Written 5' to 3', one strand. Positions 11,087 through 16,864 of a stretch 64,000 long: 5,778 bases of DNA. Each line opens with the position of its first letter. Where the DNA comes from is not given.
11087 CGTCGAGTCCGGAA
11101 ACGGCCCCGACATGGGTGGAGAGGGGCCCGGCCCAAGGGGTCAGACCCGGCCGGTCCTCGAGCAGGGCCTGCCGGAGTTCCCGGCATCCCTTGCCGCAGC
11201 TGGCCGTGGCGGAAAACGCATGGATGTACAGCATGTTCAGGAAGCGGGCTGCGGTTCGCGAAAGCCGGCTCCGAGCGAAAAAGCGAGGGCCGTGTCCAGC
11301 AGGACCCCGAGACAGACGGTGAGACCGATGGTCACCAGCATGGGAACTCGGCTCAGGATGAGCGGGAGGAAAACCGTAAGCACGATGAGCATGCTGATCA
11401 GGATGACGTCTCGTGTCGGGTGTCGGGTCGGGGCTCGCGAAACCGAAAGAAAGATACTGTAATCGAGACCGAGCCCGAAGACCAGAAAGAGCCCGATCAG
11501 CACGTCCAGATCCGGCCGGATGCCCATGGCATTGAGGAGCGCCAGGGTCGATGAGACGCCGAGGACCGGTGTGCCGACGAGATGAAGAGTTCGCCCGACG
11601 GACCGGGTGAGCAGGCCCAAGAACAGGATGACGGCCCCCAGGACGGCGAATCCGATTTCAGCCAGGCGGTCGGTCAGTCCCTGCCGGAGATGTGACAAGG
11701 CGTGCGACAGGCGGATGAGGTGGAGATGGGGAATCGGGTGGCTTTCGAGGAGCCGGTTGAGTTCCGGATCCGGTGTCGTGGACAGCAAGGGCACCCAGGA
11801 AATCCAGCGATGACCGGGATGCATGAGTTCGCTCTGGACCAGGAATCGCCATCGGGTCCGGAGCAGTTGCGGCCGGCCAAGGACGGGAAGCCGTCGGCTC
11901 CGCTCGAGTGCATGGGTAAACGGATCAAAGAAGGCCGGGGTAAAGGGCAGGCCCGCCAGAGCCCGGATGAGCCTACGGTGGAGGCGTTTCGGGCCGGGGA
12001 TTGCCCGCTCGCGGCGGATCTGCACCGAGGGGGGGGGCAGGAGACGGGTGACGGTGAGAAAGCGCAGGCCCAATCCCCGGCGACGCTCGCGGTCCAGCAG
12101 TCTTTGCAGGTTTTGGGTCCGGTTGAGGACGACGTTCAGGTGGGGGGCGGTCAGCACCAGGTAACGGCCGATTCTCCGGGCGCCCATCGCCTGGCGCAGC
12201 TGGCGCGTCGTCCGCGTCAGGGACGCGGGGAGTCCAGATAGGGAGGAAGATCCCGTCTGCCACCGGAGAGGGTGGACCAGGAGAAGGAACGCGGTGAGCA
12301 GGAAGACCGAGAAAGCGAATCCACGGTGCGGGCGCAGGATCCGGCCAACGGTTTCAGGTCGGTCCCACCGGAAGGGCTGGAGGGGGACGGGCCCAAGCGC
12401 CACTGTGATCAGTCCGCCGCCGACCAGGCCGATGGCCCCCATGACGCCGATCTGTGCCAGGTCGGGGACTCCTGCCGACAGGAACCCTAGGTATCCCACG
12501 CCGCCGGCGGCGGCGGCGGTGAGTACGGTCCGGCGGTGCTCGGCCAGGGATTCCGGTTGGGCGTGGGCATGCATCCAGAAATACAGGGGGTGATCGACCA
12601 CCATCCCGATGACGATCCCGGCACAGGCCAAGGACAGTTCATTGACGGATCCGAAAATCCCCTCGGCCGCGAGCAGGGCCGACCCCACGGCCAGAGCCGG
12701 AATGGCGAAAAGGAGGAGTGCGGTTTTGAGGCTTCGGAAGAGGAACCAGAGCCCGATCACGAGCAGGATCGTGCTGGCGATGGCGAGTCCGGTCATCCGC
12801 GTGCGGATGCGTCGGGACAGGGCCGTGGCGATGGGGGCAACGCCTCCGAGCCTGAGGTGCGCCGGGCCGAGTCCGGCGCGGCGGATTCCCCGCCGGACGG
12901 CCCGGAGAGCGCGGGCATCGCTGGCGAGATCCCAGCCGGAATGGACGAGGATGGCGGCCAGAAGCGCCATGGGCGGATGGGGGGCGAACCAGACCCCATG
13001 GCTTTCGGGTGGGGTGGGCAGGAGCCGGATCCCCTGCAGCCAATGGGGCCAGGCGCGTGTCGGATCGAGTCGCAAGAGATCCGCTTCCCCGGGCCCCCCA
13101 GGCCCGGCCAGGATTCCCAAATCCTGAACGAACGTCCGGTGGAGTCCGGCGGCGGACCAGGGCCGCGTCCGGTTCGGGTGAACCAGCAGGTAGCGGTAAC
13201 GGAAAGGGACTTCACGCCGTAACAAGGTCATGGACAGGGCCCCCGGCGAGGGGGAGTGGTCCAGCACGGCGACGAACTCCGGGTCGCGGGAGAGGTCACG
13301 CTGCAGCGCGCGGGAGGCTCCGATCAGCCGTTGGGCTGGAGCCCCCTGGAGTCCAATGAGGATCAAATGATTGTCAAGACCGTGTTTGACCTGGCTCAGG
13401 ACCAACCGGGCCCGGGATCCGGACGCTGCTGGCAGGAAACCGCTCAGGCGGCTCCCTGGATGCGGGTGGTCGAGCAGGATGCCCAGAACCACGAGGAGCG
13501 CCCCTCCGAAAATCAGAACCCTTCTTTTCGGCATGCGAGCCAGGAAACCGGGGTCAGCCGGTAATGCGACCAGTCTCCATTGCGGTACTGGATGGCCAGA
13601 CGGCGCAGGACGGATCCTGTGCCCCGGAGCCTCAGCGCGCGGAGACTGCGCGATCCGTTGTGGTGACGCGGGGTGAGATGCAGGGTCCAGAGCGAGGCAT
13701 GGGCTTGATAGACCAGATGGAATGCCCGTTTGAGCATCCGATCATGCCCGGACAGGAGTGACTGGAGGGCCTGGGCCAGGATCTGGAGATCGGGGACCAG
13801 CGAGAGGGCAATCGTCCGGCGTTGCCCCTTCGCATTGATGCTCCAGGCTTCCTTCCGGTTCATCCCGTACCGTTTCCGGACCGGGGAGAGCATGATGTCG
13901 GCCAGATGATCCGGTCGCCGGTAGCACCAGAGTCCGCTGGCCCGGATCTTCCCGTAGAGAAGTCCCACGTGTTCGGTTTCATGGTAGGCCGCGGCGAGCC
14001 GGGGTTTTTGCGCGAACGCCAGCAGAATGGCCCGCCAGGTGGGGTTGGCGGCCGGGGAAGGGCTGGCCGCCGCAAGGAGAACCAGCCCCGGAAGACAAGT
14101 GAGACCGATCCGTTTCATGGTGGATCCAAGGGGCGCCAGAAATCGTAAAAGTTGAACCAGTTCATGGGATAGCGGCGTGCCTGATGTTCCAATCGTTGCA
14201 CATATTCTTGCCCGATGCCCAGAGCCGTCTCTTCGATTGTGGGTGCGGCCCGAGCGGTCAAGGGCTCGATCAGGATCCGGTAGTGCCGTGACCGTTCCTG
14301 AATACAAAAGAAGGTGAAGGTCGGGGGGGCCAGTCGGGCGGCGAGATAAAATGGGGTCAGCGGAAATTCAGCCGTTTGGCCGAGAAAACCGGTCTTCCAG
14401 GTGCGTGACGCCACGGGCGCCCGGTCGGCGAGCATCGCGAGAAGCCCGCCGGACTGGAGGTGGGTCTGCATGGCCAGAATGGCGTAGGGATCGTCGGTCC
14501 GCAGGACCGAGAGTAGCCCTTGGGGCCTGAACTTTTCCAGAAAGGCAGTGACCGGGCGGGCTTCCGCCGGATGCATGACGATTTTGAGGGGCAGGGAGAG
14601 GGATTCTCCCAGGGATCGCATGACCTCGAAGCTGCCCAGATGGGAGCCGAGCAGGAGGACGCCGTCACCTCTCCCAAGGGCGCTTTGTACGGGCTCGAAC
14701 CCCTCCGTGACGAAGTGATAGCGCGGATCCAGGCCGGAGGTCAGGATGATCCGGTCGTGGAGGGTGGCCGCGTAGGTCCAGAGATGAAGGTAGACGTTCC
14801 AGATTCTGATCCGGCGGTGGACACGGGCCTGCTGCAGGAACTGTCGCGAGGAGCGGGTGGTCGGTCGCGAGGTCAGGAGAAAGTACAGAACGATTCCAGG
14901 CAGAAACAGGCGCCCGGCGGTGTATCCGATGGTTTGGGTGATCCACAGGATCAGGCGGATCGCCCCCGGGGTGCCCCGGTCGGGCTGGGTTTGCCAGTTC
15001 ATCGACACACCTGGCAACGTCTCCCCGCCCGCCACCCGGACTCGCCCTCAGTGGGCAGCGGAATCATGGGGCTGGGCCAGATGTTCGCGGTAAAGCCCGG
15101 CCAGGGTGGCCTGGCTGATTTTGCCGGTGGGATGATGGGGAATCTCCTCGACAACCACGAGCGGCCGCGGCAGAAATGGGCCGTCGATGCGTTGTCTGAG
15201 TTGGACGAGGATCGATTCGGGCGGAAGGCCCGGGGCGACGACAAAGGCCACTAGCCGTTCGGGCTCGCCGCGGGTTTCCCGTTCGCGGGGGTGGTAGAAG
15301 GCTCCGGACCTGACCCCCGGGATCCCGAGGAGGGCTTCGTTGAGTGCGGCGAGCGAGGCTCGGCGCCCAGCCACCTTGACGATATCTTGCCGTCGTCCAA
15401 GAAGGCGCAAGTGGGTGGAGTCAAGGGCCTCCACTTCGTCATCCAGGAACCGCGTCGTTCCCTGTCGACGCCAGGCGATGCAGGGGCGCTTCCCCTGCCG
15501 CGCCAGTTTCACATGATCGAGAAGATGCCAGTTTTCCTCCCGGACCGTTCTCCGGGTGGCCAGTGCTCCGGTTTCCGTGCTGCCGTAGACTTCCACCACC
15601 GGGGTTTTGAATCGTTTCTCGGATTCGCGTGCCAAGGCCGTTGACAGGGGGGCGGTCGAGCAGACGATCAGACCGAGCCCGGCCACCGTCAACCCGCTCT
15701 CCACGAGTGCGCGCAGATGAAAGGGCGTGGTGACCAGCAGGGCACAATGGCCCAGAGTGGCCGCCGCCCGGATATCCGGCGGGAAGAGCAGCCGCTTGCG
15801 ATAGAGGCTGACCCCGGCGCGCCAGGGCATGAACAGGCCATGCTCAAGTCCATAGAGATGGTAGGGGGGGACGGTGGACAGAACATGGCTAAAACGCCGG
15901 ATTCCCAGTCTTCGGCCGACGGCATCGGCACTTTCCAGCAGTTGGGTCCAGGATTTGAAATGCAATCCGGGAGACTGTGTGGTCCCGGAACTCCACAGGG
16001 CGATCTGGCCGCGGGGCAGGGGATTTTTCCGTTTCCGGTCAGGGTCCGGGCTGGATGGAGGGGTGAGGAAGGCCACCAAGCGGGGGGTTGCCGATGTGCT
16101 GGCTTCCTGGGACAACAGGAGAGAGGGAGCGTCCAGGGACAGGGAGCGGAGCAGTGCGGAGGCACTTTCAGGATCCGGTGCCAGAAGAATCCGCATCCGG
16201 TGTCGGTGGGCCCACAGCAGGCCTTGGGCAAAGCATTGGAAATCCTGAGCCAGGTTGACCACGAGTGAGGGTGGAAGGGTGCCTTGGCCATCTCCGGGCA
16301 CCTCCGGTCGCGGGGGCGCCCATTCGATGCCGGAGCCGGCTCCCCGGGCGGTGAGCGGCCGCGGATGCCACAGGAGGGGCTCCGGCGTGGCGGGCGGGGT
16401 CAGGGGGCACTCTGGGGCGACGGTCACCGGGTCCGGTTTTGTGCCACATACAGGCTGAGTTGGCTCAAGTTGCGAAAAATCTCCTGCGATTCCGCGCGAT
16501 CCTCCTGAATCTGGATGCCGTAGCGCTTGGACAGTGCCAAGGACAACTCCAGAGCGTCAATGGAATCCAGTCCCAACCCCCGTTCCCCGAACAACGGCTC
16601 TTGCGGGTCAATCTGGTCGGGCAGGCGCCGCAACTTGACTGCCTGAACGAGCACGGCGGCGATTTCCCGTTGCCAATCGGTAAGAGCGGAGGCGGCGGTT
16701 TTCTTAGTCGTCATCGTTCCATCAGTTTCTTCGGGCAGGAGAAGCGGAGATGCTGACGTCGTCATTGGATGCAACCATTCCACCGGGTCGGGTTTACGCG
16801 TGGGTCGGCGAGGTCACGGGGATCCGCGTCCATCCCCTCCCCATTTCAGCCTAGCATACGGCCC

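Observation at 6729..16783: Ten-gene translationally coupled operon: a stripped-down aryl-polyene/xanthomonadin-type lipid assembly and export cluster lacking KR/DH/TE, fused to a solute-symporter pair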

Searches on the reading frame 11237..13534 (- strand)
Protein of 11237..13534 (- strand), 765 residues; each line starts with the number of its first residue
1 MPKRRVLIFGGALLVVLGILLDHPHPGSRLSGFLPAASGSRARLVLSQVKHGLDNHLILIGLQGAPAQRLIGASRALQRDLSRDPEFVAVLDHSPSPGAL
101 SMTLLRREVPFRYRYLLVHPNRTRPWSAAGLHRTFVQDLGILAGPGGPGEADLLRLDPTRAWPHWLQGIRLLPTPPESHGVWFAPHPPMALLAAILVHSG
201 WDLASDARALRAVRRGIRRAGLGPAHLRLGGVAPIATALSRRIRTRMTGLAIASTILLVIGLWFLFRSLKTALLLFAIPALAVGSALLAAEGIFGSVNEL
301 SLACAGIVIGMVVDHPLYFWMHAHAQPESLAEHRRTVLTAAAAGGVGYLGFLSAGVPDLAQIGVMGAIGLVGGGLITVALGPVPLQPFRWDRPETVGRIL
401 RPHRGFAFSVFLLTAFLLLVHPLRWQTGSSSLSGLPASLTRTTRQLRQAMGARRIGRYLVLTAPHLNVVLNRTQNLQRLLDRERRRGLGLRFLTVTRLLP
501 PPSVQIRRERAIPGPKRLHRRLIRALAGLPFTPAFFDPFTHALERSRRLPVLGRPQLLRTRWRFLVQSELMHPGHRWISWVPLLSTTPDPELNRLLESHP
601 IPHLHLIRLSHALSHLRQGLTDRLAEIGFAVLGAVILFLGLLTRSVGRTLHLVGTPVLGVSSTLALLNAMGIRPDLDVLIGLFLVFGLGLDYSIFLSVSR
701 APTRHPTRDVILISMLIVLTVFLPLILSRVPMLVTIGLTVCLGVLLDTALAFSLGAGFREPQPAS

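Call 4: search_protein_families(library=pfam, proteins=[window:11237-13534:-], max_evalue=0.01)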
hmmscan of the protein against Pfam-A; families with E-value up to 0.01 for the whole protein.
window:11237-13534:- (765 aa): 1 family
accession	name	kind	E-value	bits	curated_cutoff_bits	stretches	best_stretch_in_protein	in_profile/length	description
PF03176.21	MMPL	-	2.7e-07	30.3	20.5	2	204-293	101-187/333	MMPL family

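Call 5: search_protein_families(library=ncbifam, proteins=[window:11237-13534:-], max_evalue=0.01)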
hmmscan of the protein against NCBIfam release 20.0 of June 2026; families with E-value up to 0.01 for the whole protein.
window:11237-13534:- (765 aa): 3 families
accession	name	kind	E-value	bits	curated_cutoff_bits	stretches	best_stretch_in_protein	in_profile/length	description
TIGR00921.1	2A067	subfamily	3.1e-06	25.5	351.9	1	328-392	286-350/733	hydrophobe/amphiphile efflux-3 (HAE3) family transporter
TIGR03480.1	HpnN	hypoth_equivalog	0.00031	18.9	751.85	1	203-380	224-415/862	hopanoid biosynthesis associated RND transporter like protein HpnN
NF052374.1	HopndTporHpnN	equivalog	0.00078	17.6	1100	1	209-371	233-409/858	hopanoid transporter HpnN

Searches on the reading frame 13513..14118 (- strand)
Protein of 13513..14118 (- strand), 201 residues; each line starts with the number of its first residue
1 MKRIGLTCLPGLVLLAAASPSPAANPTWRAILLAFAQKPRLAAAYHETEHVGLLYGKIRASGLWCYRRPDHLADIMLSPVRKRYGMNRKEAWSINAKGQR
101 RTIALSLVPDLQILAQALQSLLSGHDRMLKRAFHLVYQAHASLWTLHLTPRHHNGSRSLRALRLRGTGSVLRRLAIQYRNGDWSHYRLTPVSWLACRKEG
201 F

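Call 4: search_protein_families(library=pfam, proteins=[window:13513-14118:-], max_evalue=0.01)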
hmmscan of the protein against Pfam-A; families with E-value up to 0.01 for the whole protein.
window:13513-14118:- (201 aa): 1 family
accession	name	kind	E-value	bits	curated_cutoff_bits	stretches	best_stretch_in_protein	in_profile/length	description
PF19574.5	LolA_3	-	4.9e-14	52.5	23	1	31-183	12-164/192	Outer membrane lipoprotein carrier protein LolA-like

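Call 5: search_protein_families(library=ncbifam, proteins=[window:13513-14118:-], max_evalue=0.01)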
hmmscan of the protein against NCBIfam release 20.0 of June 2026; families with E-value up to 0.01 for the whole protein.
window:13513-14118:- (201 aa): 2 families
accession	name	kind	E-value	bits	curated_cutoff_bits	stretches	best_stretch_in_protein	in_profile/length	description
NF042935.1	SCO6880_fam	subfamily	0.0078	15.2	60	0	101-141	331-371/477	SCO6880 family protein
NF053544.1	LolA2_flexi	equivalog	0.0093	15.3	125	1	41-164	45-166/208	flexirubin biosynthesis/transport protein LolA2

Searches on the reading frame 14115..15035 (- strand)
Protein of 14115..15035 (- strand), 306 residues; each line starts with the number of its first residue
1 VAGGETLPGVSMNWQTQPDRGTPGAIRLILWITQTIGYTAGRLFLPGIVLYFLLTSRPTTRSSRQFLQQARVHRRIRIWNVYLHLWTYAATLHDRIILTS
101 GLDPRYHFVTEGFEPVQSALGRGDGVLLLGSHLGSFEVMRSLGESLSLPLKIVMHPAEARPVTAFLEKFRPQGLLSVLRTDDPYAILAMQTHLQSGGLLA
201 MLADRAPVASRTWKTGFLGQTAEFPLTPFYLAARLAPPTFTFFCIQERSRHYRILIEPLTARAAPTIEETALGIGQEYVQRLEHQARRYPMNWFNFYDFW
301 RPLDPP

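Call 4: search_protein_families(library=pfam, proteins=[window:14115-15035:-], max_evalue=0.01)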
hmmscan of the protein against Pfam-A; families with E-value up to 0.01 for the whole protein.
window:14115-15035:- (306 aa): 1 family
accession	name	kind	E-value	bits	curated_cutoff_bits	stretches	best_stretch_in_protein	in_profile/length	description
PF03279.18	Lip_A_acyltrans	-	1.8e-06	27.8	22.3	1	107-301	106-294/295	Bacterial lipid A biosynthesis acyltransferase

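Call 5: search_protein_families(library=ncbifam, proteins=[window:14115-15035:-], max_evalue=0.01)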
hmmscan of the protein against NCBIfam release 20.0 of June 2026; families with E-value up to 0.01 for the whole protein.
window:14115-15035:- (306 aa): 6 families
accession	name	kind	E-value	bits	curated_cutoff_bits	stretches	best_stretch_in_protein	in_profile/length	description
NF006487.0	PRK08905.1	equivalog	2.9e-10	39.7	281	1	108-291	86-264/290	lysophospholipid acyltransferase family protein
NF005120.0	PRK06553.1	equivalog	1.8e-07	30.8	273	1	124-301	132-307/308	lipid A biosynthesis lauroyl acyltransferase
NF005919.0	PRK07920.1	equivalog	6.1e-07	28.8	209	1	99-300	94-293/311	phosphatidylinositol mannoside acyltransferase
NF004190.0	PRK05645.1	equivalog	9.1e-07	28.3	377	1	110-258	98-245/295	lysophospholipid acyltransferase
NF006438.0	PRK08734.1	equivalog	1.4e-06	27.6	363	1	111-282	100-273/305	lauroyl acyltransferase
NF006270.0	PRK08419.1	equivalog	0.0025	17.2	248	1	111-298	100-286/298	lipid A biosynthesis lauroyl acyltransferase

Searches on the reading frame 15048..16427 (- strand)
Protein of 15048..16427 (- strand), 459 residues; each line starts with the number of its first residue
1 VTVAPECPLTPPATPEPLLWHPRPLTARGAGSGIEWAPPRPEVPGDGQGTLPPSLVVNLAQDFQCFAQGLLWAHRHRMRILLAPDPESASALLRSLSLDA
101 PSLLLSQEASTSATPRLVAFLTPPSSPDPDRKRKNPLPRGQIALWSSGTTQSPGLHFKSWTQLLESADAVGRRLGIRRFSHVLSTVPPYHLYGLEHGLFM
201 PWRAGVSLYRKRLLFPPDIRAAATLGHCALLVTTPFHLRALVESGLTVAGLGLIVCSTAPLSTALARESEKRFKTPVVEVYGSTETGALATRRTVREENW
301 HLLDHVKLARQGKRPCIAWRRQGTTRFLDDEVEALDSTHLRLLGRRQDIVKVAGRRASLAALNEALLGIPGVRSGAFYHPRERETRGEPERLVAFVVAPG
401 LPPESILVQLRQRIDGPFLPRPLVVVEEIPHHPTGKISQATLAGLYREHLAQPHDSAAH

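Call 4: search_protein_families(library=pfam, proteins=[window:15048-16427:-], max_evalue=0.01)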
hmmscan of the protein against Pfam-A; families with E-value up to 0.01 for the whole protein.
window:15048-16427:- (459 aa): 2 families
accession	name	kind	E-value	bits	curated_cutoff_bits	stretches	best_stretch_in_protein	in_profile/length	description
PF00501.34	AMP-binding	-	6.5e-12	45.4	29.9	1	143-299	167-337/384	AMP-binding enzyme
PF13193.12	AMP-binding_C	-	0.00029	22.1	24.5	1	364-436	4-76/76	AMP-binding enzyme C-terminal domain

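Call 5: search_protein_families(library=ncbifam, proteins=[window:15048-16427:-], max_evalue=0.01)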
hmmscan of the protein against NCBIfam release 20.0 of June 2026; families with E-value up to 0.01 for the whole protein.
window:15048-16427:- (459 aa): 35 families (the best 25 are shown)
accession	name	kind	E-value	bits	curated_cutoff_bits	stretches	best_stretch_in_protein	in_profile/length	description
TIGR02372.1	4_coum_CoA_lig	equivalog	4e-31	108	334.7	1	139-437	96-385/386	4-coumarate--CoA ligase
NF004837.0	PRK06187.1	subfamily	3.1e-17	62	476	2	143-298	175-335/531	long-chain-fatty-acid--CoA ligase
NF005858.0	PRK07787.1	subfamily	1.5e-10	40.1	575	2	142-286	133-279/471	acyl-CoA synthetase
NF006167.0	PRK08308.1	equivalog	1.2e-09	37.5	513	1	140-440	103-405/414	acyl-CoA synthetase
NF004511.1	PRK05852.1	equivalog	1.3e-09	37.2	650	2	245-299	270-324/505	FadD7 family fatty acid--CoA ligase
TIGR03208.1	cyc_hxne_CoA_lg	equivalog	1.6e-09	37.1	792.3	1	143-298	200-359/538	cyclohexanecarboxylate-CoA ligase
NF004758.0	PRK06087.1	equivalog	4.6e-09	35.2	736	2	337-450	424-539/548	medium-chain fatty-acid--CoA ligase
NF005877.1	PRK07824.1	equivalog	4.9e-08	32.4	345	1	146-443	50-359/362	o-succinylbenzoate--CoA ligase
NF006386.0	PRK08633.1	equivalog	5.6e-08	31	1221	1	144-291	788-940/1147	acyl-[ACP]--phospholipid O-acyltransferase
NF005702.0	PRK07514.1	subfamily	7.9e-08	31.1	558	1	144-289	163-310/506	malonyl-CoA synthase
TIGR03098.1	ligase_PEP_1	hypoth_equivalog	9.7e-08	30.9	592.35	1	322-443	394-515/517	acyl-CoA ligase (AMP-forming), exosortase A system-associated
NF038078.1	NRPS_MxcG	equivalog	2.3e-07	28.4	2300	1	330-446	845-960/1442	myxochelin non-ribosomal peptide synthetase MxcG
TIGR01733.1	AA-adenyl-dom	subfamily_domain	6.1e-07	28.6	317.4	1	140-296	122-283/409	amino acid adenylation domain-containing protein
NF005291.0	PRK06814.1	equivalog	9e-07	27.1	1349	1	141-287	796-945/1140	acyl-[ACP]--phospholipid O-acyltransferase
NF009922.0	PRK13383.1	equivalog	1.4e-06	27.2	987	1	336-445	412-521/528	acyl-CoA synthetase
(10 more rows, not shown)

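Call 33: search_solved_structures(query=window:15048-16427:-, max_evalue=0.00001)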
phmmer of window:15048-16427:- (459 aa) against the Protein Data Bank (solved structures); distinct sequences matched with E-value up to 0.00001: 1.
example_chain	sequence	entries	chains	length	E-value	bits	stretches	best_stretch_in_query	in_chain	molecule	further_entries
7xbs_A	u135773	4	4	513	1.3e-07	34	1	335-448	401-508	CmnG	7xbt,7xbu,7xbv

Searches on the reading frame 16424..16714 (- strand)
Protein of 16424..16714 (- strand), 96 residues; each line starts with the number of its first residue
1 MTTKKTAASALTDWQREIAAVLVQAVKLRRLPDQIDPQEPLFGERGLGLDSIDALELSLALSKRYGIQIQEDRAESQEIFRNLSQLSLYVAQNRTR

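Call 4: search_protein_families(library=pfam, proteins=[window:16424-16714:-], max_evalue=0.01)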
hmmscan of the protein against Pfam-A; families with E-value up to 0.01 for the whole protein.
window:16424-16714:- (96 aa): 2 families
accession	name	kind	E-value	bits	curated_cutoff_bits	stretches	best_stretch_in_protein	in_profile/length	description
PF00550.31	PP-binding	-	8.6e-08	32.8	20.8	1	28-84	11-61/67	Phosphopantetheine attachment site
PF16925.10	TetR_C_13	-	0.0059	17.4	27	1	4-42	42-80/109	Tetracyclin repressor-like, C-terminal domain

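Call 5: search_protein_families(library=ncbifam, proteins=[window:16424-16714:-], max_evalue=0.01)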
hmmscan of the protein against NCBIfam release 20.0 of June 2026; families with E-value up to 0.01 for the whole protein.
window:16424-16714:- (96 aa): 9 families
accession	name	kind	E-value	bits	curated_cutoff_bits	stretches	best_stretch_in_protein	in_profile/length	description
NF006617.0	PRK09184.1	subfamily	2.5e-26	91.5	70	1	3-96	3-96/96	phosphopantetheine-binding protein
NF058660.1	cispen_ACP_AmcB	equivalog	1.7e-06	28.1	80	1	15-93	3-78/80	cispentacin biosynthesis acyl carrier protein AmcB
TIGR00517.1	acyl_carrier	equivalog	1.3e-05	25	70.45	1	45-76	31-62/77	acyl carrier protein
NF002151.0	PRK00982.1-5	equivalog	0.00018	21.5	92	1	46-77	32-63/78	acyl carrier protein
NF005480.0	PRK07081.1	equivalog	0.00019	21.3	72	1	16-92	3-75/83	acyl carrier protein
NF002148.0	PRK00982.1-2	subfamily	0.00019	21.2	71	1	46-76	33-63/79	acyl carrier protein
NF003757.0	PRK05350.1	equivalog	0.00025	21.1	65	1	17-73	10-62/83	acyl carrier protein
NF002149.0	PRK00982.1-3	equivalog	0.0017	18.2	106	1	46-76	32-62/78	acyl carrier protein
NF002150.0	PRK00982.1-4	subfamily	0.0039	17.4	66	1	46-78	34-66/80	acyl carrier protein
